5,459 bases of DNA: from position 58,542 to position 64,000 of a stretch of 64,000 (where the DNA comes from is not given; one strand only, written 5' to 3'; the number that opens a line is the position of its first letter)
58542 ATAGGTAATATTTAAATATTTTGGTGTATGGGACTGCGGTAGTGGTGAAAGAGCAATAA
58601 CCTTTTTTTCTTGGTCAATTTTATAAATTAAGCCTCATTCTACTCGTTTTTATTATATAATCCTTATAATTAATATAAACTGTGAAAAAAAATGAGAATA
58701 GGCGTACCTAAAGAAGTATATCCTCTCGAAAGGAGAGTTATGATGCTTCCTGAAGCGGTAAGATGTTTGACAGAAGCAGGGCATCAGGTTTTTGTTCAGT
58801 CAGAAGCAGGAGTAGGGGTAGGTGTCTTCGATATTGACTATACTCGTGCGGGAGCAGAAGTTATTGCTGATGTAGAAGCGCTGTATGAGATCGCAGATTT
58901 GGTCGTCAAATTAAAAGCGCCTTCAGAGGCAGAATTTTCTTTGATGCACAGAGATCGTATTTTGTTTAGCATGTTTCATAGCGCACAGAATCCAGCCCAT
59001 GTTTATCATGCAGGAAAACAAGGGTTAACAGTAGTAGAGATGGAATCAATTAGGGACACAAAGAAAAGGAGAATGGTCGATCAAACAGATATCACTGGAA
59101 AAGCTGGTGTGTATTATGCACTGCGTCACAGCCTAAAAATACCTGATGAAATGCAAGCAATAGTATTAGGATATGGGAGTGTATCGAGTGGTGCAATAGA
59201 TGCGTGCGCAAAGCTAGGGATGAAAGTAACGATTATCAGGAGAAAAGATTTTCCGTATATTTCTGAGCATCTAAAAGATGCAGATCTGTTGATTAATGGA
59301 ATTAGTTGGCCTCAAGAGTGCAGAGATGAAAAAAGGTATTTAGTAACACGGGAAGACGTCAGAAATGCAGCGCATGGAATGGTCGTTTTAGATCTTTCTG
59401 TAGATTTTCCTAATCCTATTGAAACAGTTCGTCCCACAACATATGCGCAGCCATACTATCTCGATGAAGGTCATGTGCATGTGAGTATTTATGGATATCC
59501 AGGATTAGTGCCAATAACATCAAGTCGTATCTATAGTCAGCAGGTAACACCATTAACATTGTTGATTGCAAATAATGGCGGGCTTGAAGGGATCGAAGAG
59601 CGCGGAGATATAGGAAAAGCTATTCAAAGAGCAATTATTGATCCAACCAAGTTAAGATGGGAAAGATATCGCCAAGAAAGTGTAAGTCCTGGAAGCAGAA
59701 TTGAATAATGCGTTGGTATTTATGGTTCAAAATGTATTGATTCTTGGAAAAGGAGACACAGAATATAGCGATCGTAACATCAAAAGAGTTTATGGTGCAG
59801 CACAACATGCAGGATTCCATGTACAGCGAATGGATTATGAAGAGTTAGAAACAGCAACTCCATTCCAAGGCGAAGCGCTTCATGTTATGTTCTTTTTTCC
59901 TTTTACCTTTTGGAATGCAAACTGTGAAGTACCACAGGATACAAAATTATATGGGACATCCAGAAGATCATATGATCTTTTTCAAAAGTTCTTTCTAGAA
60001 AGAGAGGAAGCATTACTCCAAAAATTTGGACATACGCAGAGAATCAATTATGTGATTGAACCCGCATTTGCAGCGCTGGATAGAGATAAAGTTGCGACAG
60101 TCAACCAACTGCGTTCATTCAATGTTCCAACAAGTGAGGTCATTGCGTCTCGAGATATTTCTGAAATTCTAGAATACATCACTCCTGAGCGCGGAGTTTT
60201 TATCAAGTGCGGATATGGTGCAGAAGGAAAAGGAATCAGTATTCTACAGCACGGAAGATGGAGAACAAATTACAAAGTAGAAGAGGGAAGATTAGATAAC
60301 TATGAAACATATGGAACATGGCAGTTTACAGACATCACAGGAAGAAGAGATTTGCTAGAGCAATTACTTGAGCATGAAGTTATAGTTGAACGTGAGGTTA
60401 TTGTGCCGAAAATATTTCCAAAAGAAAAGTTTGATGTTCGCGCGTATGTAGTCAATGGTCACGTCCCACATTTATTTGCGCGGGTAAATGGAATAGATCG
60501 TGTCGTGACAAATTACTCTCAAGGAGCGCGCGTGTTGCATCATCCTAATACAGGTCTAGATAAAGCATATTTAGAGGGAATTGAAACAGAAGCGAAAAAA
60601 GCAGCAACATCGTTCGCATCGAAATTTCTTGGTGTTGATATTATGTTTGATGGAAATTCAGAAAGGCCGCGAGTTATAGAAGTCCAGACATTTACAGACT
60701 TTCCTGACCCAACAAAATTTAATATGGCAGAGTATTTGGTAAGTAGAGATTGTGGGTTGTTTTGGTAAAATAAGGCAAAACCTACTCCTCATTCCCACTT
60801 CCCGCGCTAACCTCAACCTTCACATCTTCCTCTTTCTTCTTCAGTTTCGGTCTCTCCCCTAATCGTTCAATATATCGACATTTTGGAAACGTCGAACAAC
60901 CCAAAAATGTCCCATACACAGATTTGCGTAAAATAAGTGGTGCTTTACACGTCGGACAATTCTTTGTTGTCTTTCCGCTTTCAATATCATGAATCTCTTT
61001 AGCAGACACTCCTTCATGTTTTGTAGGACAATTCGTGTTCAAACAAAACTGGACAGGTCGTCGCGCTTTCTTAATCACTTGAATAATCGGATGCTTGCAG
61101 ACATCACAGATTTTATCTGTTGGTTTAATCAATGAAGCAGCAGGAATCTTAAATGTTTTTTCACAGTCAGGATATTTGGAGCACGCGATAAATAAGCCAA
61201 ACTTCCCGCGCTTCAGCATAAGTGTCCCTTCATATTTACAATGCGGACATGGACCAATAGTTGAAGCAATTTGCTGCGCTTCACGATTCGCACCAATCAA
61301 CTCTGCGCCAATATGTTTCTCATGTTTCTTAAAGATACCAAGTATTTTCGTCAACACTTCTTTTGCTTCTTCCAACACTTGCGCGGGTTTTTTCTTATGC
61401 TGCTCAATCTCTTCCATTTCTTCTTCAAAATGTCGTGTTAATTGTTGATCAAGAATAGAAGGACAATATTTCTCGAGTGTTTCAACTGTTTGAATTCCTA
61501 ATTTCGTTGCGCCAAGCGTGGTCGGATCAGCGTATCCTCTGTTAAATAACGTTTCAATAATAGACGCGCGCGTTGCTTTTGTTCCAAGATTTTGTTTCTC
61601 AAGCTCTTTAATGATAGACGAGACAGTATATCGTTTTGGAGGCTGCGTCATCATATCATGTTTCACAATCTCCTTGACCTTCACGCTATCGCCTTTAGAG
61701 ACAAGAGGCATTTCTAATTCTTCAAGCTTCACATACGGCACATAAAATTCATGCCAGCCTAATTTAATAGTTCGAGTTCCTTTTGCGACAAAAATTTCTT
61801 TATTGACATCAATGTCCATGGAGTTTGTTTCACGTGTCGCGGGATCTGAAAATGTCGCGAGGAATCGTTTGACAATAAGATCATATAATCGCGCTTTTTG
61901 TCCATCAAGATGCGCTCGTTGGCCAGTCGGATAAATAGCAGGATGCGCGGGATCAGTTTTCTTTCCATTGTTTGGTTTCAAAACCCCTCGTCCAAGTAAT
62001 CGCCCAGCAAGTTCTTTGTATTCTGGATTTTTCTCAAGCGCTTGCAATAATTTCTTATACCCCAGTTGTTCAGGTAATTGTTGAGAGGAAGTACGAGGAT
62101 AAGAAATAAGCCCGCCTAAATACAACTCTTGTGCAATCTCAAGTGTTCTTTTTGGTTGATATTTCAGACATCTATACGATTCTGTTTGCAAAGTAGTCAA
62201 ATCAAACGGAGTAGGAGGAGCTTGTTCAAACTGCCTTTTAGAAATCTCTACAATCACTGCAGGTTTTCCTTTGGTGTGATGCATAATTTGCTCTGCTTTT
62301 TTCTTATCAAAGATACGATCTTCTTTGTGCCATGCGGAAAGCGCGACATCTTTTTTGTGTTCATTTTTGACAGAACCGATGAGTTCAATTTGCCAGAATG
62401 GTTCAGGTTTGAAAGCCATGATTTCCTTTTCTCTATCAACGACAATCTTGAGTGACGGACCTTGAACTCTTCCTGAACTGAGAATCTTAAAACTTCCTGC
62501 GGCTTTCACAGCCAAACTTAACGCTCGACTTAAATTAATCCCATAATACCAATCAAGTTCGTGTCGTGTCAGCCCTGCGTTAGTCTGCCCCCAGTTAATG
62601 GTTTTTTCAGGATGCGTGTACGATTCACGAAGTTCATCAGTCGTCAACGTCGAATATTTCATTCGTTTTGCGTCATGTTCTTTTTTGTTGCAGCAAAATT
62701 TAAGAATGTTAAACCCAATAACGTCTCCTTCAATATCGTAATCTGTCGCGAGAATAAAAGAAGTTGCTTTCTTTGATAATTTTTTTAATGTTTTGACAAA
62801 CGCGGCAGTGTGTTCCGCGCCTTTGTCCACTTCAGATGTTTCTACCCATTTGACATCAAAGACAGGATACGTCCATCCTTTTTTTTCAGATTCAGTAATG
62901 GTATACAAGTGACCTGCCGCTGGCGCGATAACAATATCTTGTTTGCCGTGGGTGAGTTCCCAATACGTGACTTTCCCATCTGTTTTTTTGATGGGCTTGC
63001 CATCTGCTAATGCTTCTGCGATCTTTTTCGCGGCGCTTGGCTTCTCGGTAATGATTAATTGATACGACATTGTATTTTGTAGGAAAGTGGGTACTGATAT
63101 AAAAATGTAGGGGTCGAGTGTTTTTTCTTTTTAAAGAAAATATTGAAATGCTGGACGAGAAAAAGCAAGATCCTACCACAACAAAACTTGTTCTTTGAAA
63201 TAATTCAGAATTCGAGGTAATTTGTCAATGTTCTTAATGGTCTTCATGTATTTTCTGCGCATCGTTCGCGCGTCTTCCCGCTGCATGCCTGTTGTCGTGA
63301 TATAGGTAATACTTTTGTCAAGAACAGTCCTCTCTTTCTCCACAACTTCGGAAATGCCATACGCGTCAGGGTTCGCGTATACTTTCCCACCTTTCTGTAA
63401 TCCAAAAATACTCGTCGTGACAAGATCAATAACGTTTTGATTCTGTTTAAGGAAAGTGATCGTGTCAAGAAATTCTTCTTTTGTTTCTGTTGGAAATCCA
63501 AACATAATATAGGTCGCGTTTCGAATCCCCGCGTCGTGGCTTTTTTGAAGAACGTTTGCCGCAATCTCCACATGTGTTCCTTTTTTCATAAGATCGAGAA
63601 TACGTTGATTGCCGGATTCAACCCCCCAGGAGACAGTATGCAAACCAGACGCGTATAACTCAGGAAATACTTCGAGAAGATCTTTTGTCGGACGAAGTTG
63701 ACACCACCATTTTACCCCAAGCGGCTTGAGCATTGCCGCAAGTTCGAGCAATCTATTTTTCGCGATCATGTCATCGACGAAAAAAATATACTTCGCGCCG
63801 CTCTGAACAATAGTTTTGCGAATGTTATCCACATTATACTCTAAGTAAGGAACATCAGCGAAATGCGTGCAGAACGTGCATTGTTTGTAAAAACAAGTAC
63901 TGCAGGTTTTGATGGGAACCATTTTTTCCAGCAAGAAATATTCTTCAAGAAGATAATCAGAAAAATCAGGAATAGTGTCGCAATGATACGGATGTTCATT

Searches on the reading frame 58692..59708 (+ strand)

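Call 93: search_protein_families(library=pfam, proteins=[window:58692-59708:+], max_evalue=0.001)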
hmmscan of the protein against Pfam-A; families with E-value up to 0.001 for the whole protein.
window:58692-59708:+ (338 aa): 2 families
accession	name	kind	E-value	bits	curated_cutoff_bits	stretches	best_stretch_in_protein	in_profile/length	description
PF05222.21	AlaDh_PNT_N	-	6.9e-32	111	30.4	1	4-128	1-126/136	Alanine dehydrogenase/PNT, N-terminal domain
PF01262.27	AlaDh_PNT_C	-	2e-19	70.3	23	1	189-302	85-195/214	Alanine dehydrogenase/PNT, C-terminal domain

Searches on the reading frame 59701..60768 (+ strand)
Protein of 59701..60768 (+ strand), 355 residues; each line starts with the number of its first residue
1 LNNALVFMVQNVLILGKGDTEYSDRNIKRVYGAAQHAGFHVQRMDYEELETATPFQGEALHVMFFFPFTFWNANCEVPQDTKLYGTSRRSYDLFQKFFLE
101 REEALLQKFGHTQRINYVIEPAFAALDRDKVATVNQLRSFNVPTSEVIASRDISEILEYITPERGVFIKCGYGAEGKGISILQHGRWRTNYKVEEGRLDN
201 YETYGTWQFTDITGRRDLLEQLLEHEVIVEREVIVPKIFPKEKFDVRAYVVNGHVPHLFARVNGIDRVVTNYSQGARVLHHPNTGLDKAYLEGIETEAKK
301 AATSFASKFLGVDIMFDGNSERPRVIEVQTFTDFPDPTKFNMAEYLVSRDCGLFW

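Call 93: search_protein_families(library=pfam, proteins=[window:59701-60768:+], max_evalue=0.001)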
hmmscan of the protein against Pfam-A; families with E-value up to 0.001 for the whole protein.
window:59701-60768:+ (355 aa): 2 families
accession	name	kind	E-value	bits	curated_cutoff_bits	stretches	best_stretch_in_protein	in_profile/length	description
PF14398.11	ATPgrasp_YheCD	-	4.3e-06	26.6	26.8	1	151-306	36-193/255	YheC/D like ATP-grasp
PF14397.11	ATPgrasp_ST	-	0.00051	19.8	31.4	0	129-217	21-112/278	Sugar-transfer associated ATP-grasp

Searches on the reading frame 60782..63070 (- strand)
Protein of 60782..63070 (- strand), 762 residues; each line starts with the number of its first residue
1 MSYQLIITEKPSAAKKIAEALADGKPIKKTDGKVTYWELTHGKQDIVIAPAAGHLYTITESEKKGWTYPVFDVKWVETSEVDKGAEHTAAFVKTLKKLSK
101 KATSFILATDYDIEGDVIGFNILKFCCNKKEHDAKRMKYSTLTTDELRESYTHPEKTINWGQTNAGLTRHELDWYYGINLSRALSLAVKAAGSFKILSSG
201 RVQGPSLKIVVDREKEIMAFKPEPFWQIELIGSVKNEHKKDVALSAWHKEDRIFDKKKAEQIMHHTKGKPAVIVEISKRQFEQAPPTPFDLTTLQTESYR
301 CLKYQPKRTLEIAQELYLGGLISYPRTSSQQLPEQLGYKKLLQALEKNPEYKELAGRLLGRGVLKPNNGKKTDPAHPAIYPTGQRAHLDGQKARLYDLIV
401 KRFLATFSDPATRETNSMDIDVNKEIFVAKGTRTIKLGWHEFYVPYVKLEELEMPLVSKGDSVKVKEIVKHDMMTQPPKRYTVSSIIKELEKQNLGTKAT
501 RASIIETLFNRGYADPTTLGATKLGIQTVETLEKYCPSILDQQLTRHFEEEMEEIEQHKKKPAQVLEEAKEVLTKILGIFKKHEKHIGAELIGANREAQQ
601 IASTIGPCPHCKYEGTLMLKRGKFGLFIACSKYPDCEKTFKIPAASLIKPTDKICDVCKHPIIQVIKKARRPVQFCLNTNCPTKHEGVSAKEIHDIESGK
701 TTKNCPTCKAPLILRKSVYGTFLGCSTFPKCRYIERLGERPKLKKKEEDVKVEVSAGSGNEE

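Call 57: find_encoding_contigs(protein=window:60782-63070:-, flank=10000, max_places=2)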
Protein window:60782-63070:- (762 aa): no gene with exactly this product is on record in the collection.

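Call 93: search_protein_families(library=pfam, proteins=[window:60782-63070:-], max_evalue=0.001)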
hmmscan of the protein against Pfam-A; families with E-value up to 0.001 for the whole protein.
window:60782-63070:- (762 aa): 3 families
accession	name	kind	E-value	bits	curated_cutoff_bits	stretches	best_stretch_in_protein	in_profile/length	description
PF01131.25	Topoisom_bac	-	3.9e-118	395.5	35.1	1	159-566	3-410/411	DNA topoisomerase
PF01396.24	Zn_ribbon_Top1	-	9.6e-23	80.1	32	2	704-737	3-36/39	Topoisomerase DNA binding C4 zinc finger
PF01751.28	Toprim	-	9.3e-13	48.6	23.1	1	4-140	1-94/96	Toprim domain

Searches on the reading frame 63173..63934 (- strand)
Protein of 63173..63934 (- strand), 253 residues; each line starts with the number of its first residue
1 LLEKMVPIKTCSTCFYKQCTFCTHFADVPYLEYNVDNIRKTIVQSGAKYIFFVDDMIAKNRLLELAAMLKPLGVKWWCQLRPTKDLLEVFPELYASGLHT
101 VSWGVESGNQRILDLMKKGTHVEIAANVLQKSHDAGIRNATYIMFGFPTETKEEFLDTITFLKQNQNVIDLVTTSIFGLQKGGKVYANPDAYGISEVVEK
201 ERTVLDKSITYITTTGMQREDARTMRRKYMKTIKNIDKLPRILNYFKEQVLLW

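Call 93: search_protein_families(library=pfam, proteins=[window:63173-63934:-], max_evalue=0.001)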
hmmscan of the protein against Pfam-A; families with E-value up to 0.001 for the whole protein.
window:63173-63934:- (253 aa): 1 family
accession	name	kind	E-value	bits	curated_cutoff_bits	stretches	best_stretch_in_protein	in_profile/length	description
PF04055.27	Radical_SAM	-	3.8e-14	53.6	29.5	1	13-162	6-166/166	Radical SAM superfamily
